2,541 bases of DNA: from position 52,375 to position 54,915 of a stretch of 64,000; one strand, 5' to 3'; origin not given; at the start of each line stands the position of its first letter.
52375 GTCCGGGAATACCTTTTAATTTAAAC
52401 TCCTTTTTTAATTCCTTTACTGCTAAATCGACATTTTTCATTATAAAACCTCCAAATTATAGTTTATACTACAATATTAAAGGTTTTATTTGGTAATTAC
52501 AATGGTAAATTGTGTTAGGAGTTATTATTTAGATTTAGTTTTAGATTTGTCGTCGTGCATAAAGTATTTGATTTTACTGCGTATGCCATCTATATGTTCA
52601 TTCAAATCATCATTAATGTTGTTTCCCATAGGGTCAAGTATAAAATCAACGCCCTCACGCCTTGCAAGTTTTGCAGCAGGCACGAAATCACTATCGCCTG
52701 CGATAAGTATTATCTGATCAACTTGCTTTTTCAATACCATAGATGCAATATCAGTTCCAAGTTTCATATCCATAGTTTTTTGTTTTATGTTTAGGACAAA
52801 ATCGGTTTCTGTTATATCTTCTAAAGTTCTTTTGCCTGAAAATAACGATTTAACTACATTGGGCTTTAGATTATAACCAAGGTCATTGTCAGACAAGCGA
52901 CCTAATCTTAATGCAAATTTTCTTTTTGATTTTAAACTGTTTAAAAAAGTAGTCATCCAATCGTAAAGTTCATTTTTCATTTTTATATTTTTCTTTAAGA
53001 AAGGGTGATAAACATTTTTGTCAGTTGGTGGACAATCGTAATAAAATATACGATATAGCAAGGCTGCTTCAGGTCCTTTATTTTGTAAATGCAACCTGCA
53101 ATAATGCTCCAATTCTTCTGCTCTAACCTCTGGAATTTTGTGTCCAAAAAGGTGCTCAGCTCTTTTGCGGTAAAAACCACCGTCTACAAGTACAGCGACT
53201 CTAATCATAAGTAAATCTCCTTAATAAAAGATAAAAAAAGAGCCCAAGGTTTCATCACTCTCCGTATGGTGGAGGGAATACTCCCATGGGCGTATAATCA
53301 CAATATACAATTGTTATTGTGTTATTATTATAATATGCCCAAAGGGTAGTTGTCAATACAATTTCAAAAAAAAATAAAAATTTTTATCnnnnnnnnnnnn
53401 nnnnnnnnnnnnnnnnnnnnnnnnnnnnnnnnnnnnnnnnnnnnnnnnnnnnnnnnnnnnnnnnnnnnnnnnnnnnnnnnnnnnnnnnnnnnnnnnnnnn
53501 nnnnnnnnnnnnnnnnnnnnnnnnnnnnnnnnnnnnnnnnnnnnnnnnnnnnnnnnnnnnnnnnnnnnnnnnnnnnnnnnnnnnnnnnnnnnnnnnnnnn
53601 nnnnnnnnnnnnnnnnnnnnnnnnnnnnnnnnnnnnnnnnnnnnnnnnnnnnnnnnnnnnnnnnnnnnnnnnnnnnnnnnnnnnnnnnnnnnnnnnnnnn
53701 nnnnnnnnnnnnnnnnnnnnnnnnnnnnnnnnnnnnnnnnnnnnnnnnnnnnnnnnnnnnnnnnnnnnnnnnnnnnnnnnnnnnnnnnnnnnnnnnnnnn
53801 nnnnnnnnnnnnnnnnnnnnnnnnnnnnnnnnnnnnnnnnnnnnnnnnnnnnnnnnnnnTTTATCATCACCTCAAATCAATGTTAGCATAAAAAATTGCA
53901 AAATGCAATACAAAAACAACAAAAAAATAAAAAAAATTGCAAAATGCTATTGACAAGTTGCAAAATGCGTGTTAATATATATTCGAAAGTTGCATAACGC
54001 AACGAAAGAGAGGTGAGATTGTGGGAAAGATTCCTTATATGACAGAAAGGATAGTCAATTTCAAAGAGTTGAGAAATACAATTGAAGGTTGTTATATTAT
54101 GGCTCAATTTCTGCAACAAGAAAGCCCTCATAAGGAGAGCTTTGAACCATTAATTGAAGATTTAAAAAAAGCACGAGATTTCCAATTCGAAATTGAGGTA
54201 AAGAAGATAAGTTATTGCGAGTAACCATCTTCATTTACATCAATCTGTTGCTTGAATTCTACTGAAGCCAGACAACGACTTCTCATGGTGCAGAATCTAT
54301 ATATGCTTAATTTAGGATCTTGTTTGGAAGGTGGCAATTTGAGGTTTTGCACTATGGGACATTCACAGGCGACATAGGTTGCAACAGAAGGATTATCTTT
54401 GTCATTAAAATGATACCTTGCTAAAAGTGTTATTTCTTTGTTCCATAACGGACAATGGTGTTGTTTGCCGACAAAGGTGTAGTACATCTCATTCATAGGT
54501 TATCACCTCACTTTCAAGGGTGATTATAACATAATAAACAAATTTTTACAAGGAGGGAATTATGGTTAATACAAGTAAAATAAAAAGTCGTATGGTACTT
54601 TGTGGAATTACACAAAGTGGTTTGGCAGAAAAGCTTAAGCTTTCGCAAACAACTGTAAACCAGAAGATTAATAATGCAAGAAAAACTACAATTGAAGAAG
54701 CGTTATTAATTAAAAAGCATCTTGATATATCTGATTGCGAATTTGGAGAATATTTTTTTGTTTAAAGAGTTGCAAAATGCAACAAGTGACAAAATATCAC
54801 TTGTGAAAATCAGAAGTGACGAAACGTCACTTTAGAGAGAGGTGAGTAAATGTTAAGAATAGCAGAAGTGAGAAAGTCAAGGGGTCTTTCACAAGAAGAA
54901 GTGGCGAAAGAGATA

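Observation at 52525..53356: Prophage NYN/PIN RNase behind a terminator-ended ~90-nt RNA: candidate new RNA-antitoxin (type III-like) defense module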

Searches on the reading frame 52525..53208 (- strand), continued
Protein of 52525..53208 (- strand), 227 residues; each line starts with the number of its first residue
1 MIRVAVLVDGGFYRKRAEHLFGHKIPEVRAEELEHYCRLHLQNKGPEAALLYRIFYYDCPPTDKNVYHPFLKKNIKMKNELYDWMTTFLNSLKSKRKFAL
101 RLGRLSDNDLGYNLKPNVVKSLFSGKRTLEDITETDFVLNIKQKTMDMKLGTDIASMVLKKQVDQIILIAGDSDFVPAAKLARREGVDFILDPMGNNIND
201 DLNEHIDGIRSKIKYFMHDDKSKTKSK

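Call 45: get_annotated_region(hit=H16, flank=3500)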
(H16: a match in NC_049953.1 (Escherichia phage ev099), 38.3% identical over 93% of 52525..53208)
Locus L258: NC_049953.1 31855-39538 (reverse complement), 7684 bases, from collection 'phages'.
description: Escherichia phage Lambda_ev099 genome assembly, chromosome: 1.
organism: Escherichia phage ev099 (NCBI taxid 2847061)
taxonomy: Viruses; Duplodnaviria; Heunggongvirae; Uroviricota; Caudoviricetes; Radostvirus; Radostvirus ev099
host: -; source: -; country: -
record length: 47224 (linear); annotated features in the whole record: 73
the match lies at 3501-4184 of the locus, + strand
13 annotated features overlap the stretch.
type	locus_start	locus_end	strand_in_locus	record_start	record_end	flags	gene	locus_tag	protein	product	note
CDS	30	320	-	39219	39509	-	-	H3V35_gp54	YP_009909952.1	Ren-like exclusion protein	-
CDS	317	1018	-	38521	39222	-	-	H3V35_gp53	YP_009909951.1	Replication protein P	-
CDS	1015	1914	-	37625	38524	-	-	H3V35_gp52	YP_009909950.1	replication initiation O-like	-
CDS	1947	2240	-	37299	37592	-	-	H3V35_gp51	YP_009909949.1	CII-like transcriptional activator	-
CDS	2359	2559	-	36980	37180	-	-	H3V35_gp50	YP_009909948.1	Cro/CI family transcriptional regulator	-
CDS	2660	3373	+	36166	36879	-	-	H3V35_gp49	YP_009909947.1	LexA family transcriptional regulator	-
CDS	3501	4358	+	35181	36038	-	-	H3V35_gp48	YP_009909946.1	NYN domain-containing protein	-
CDS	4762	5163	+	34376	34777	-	-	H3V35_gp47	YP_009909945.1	anti-termination protein N-like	-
CDS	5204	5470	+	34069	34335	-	-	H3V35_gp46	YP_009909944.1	hypothetical protein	-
CDS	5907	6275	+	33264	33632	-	-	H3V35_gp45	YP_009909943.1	hypothetical protein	-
CDS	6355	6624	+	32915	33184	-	-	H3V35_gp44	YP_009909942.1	Kil protein for bacterial septation inhibition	-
CDS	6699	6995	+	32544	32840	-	-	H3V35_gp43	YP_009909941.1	gam-like host nuclease inhibitor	-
CDS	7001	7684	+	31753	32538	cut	-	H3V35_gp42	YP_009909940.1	RecT-like ssDNA annealing protein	-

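Call 46: get_annotated_region(hit=H12, flank=3000)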
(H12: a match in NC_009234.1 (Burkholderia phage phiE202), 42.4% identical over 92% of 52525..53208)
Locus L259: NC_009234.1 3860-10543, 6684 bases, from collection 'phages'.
description: Burkholderia phage phiE202 chromosome, complete genome.
organism: Burkholderia phage phiE202 (NCBI taxid 2883941)
taxonomy: Viruses; Duplodnaviria; Heunggongvirae; Uroviricota; Caudoviricetes; Peduoviridae; Tigrvirus; Tigrvirus E202
host: Burkholderia thailandensis; source: -; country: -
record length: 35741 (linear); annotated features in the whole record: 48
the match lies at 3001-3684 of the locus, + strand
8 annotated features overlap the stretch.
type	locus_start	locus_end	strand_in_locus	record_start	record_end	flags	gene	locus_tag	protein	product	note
CDS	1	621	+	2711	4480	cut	-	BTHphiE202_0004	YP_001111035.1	terminase large subunit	identified by match to protein family HMM PF03237; match to protein family HMM PF06056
CDS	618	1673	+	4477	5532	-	-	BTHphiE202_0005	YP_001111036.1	portal protein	identified by match to protein family HMM PF04860; match to protein family HMM TIGR01540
CDS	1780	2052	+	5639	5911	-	-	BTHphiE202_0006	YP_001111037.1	ribonuclease toxin of AT system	identified by match to protein family HMM PF04365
CDS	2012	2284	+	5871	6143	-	-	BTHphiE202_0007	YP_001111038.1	antitoxin from a toxin-antitoxin system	-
CDS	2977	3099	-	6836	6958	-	-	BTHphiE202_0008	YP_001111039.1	gp8, hypothetical protein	-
CDS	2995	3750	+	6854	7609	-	-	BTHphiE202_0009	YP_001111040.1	NYN domain-containing protein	-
CDS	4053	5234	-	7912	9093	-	-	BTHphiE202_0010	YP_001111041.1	integrase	identified by match to protein family HMM PF00589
CDS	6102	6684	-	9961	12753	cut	-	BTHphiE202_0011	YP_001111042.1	DNA primase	identified by match to protein family HMM PF01807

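Call 51: predict_structure(alignment_id=A2)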
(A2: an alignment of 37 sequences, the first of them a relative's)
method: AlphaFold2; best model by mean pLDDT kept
length: 227 residues; sequences in the alignment: 37
mean_pLDDT: 90.0   pTM: 0.83
mean pLDDT of the five models: 90.0, 88.3, 88.2, 87.8, 86.5
residues with pLDDT >= 90: 157; 70-90: 56; 50-70: 8; < 50: 6
segments of 3 or more residues with pLDDT < 50: 222-227
pLDDT, mean of each block of 10 residues (from residue 1): 95 94 97 96 80 95 93 93 96 96 87 96 97 95 81 93 96 83 94 90 86 79 46
secondary structure, 60 per line:
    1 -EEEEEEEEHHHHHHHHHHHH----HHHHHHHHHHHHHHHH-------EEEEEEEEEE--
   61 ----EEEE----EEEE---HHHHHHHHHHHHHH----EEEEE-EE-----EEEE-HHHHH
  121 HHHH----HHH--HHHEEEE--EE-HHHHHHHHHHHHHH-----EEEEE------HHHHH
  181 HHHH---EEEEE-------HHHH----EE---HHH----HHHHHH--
elements in order: E2-9 H10-21 H26-41 E49-58 E65-68 E73-76 H80-93 E98-102 E111-114 H116-124 E137-140 H146-159 E165-169 H176-184 E188-192 H200-203 H220-225

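Call 54: search_protein_families(library=phrogs, proteins=[window:52525-53208:-], max_evalue=0.001)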
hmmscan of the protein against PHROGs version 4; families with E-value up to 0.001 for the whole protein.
window:52525-53208:- (227 aa): 1 family
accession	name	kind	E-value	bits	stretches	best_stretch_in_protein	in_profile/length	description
phrog_5783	-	unknown function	5.1e-82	276.1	1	2-220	2-229/246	-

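Call 55: search_protein_families(library=ncbifam, proteins=[window:52525-53208:-, L258:3501-4358:+], max_evalue=0.01)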
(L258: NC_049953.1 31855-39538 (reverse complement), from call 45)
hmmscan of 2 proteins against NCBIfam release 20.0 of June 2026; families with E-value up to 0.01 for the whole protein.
window:52525-53208:- (227 aa): 1 family
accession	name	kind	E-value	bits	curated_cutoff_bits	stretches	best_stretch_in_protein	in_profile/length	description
TIGR00288.1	TIGR00288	hypoth_equivalog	0.00055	19.8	178.45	1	123-190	66-133/160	TIGR00288 family NYN domain-containing protein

L258:3501-4358:+ (285 aa): 1 family
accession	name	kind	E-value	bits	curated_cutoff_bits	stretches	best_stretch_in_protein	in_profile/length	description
TIGR00288.1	TIGR00288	hypoth_equivalog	5.5e-07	29.6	178.45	1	100-207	33-133/160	TIGR00288 family NYN domain-containing protein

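Call 56: fold_search(model_id=the predicted structure, library=pdb)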
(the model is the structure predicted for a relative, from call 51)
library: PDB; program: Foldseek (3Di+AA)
matches with E <= 10: 1518; with E <= 0.001: 3
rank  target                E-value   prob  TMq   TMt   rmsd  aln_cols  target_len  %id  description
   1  5yaa_C                1.1e-04  1.00  0.46  0.66   7.9       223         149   12  Crystal structure of Marf1 NYN domain from Mus musculus (released 2018-10-03)
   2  5yaa_A                7.0e-04  1.00  0.41  0.59  14.7       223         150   13  Crystal structure of Marf1 NYN domain from Mus musculus (released 2018-10-03)
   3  3vx1                  8.5e-04  0.82  0.24  0.15  13.0       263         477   12  Crystal Structure of alpha-Amylase from Aspergillus oryzae (released 2013-09-11)
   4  4y6o_A                1.8e-03  0.85  0.28  0.24  14.3       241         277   15  Human SIRT2 in complex with myristoylated peptide (TNF-alphaK20myr) (released 2016-01-06)
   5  3vx0                  1.8e-03  0.72  0.24  0.14  13.0       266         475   13  Crystal Structure of alpha-amylase from Aspergillus oryzae (released 2013-09-11)
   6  5y0z_A                2.0e-03  0.94  0.34  0.28  14.2       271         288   14  Human SIRT2 in complex with a specific inhibitor, NPD11033 (released 2018-07-25)
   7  3w01_B                3.2e-03  0.57  0.21  0.21  14.3       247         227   10  Crystal structure of PcrB complexed with PEG from Staphylococcus aureus subsp. aureus Mu3 (released 2012-12-26)
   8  2jjm_A                3.8e-03  0.98  0.32  0.22   8.6       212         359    8  Crystal Structure of a family GT4 glycosyltransferase from Bacillus anthracis ORF BA1558. (released 2008-08-05)
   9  1nlm_A                4.9e-03  0.98  0.31  0.22  10.9       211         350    8  CRYSTAL STRUCTURE OF MURG:GLCNAC COMPLEX (released 2003-02-11)
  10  5enz_B                5.2e-03  0.99  0.31  0.21  10.1       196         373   13  S. aureus MnaA-UDP co-structure (released 2016-04-27)
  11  8ruw_C                6.3e-03  0.38  0.22  0.22  15.2       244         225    8  Crystal structure of Archaeoglobus fulgidus (S)-3-O-geranylgeranylglyceryl phosphate synthase (released 2024-10-16)
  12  9arh_B                7.6e-03  0.21  0.21  0.08  22.8       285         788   12  Rat GluN1-GluN2B NMDA receptor channel in complex with glycine (released 2024-07-31)
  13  4gkl_A                8.1e-03  0.44  0.22  0.14  12.7       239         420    8  Crystal structure of a noncanonic maltogenic alpha-amylase AmyB from Thermotoga neapolitana (released 2013-02-27)
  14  1y7p_B                9.7e-03  0.99  0.30  0.31   8.8       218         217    8  1.9 A Crystal Structure of a Protein of Unknown Function AF1403 from Archaeoglobus fulgidus, Probable Metabolic Regula (released 2005-02-01)
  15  7cm9_D                1.0e-02  0.35  0.22  0.09  19.0       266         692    8  DMSP lyase DddX (released 2021-05-19)
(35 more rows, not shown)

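Call 58: get_annotated_region(hit=H6, flank=2500)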
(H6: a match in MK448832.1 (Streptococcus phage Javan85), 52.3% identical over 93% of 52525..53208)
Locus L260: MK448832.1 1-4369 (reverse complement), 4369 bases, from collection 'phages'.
description: Streptococcus phage Javan85, complete genome.
organism: Streptococcus phage Javan85 (NCBI taxid 2548310)
taxonomy: Viruses; Duplodnaviria; Heunggongvirae; Uroviricota; Caudoviricetes
host: Streptococcus azizii 13-1151-1; source: -; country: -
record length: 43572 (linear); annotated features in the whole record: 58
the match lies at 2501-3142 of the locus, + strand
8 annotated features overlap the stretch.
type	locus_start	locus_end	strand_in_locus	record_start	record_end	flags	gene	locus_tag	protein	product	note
CDS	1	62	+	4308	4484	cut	-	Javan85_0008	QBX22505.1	hypothetical protein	-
CDS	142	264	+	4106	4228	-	-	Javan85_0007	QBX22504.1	hypothetical protein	-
CDS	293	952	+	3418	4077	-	-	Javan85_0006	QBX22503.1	hypothetical protein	-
CDS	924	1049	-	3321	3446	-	-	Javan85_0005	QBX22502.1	hypothetical protein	-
CDS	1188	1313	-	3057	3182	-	-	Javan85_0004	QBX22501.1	hypothetical protein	-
CDS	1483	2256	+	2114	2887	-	-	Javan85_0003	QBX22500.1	pleiotropic regulator of exopolysaccharide synthesis, competence and biofilm formation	Pleiotropic regulator of exopolysaccharide synthesis, competence and biofilm formation Ftr, XRE family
CDS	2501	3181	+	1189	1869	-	-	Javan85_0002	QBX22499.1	hypothetical protein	FIG01109761: hypothetical protein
CDS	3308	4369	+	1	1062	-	-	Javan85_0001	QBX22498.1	integrase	-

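Call 59: get_annotated_region(hit=H10, flank=2500)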
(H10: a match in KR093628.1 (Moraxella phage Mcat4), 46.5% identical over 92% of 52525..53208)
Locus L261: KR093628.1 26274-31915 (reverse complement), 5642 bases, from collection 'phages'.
description: Moraxella phage Mcat4, complete genome.
organism: Moraxella phage Mcat4 (NCBI taxid 1647550)
taxonomy: Viruses; Duplodnaviria; Heunggongvirae; Uroviricota; Caudoviricetes
host: Moraxella catarrhalis; source: sputum; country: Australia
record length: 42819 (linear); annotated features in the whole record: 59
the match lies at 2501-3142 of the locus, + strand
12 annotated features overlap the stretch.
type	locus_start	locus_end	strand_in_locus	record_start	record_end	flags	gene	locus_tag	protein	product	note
CDS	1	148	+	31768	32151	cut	-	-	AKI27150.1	hypothetical protein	-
CDS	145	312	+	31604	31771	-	-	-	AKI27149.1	hypothetical protein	-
CDS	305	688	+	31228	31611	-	-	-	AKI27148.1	hypothetical protein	-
CDS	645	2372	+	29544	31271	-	-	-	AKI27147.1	terminase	-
CDS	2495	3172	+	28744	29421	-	-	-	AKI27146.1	hypothetical protein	-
CDS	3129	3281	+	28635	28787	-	-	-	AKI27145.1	hypothetical protein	-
CDS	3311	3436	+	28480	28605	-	-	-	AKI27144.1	hypothetical protein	-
CDS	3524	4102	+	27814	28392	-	-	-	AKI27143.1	hypothetical protein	-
CDS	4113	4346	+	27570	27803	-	-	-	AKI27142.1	hypothetical protein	-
CDS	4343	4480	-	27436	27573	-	-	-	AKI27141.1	hypothetical protein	-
CDS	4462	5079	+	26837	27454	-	-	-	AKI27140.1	coat protein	-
CDS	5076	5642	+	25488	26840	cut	-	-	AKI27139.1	coat protein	-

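Call 60: get_annotated_region(hit=H5, flank=2500)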
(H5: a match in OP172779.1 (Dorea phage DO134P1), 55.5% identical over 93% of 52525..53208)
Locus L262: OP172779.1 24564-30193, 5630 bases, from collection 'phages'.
description: Dorea phage DO134P1, complete genome.
organism: Dorea phage DO134P1 (NCBI taxid 2968629)
taxonomy: Viruses; Duplodnaviria; Heunggongvirae; Uroviricota; Caudoviricetes
host: Dorea sp. 000433215 DA134; source: municipal sewage; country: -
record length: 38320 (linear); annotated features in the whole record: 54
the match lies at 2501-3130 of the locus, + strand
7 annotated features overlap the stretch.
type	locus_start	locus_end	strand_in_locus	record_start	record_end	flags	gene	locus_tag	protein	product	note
CDS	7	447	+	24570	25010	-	-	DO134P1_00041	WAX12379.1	hypothetical protein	-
CDS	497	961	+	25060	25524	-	-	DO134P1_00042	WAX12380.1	hypothetical protein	-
CDS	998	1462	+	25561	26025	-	-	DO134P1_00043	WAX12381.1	hypothetical protein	-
CDS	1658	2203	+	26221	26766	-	-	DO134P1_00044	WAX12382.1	hypothetical protein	-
CDS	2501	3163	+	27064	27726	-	-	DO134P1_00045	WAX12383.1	hypothetical protein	-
CDS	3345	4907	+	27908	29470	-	-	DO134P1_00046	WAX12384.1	hypothetical protein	-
CDS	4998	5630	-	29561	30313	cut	-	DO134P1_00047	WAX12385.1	hypothetical protein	-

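Call 73: search_protein_representatives(protein=window:52525-53208:-)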
Query: 227 residues. Proteins with E-value up to 0.001 (for the whole library): 1834; up to 1e-10: 978; up to 1e-30: 167. The best 150 are listed.
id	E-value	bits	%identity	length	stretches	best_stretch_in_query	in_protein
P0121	6.3e-72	258.1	60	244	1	3-214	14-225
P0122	9.0e-70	251.0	60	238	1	4-213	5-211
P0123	3.3e-64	232.9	52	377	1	2-212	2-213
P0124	1.7e-63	230.6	54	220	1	3-213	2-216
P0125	1.6e-61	224.0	49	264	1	3-217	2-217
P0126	1.4e-60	221.0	56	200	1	22-212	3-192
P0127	2.0e-60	220.5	49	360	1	2-213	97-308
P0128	8.2e-58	211.9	47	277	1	3-213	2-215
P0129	2.1e-52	194.2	50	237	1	1-212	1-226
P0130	1.7e-51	191.3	49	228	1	4-210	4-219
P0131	3.6e-51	190.2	49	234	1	3-215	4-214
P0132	6.8e-51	189.3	46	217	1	1-211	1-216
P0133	9.0e-51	188.9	49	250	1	5-212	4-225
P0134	9.2e-51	188.9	52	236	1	2-212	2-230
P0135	1.2e-49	185.2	46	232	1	2-211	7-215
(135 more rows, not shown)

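Call 86: find_related_loci(query=L258:3501-4358:+, collection=viral_contigs, flank=1500)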
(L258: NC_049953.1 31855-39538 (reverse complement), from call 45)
Query L258:3501-4358:+ (285 aa) in viral_contigs; peptide patterns used: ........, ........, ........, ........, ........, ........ (x = any residue, [..] = any of these).
57 stretches matched a pattern; 46 encode a relative of the query (tblastn E <= 1e-3); 45 distinct loci.
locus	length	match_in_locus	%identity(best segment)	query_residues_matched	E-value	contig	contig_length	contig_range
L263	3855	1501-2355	100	1-285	0e+0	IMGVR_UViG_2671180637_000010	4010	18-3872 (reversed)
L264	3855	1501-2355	100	1-285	0e+0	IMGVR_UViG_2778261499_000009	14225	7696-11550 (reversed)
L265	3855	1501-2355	100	1-285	0e+0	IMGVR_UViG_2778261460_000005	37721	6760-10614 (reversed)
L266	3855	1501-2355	100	1-285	0e+0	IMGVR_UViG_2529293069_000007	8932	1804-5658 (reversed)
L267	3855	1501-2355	100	1-285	0e+0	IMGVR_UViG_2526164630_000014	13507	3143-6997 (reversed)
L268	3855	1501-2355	100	1-285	0e+0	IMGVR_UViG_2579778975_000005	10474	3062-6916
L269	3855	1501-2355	100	1-285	0e+0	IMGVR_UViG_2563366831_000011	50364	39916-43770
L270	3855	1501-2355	95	1-285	0e+0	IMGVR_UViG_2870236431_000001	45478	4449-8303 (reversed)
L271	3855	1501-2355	94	1-285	0e+0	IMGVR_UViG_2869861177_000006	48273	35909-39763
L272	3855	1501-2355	94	1-285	0e+0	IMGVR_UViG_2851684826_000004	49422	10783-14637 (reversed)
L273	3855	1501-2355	94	1-285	0e+0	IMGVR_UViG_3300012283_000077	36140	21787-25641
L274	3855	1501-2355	94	1-285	0e+0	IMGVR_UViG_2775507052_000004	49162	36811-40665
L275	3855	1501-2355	94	1-285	0e+0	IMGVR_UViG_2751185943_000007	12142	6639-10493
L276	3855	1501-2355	94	1-285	0e+0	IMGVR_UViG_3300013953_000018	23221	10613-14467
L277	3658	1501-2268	100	1-256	1e-180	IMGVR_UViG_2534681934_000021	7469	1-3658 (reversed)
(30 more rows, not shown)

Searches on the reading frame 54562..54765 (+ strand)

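Call 78: search_protein_families(library=pfam, proteins=[window:54562-54765:+], max_evalue=0.01)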
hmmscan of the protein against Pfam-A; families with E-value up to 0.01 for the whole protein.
window:54562-54765:+ (67 aa): 3 families
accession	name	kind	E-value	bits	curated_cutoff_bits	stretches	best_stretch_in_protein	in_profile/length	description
PF01381.28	HTH_3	-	8.5e-07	29.4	23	1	7-60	1-54/55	Helix-turn-helix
PF13412.12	HTH_24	-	0.00025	21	21.9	1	15-38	17-40/48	Winged helix-turn-helix DNA-binding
PF05339.17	DUF739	-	0.001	19.6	27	1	6-66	7-67/69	Protein of unknown function (DUF739)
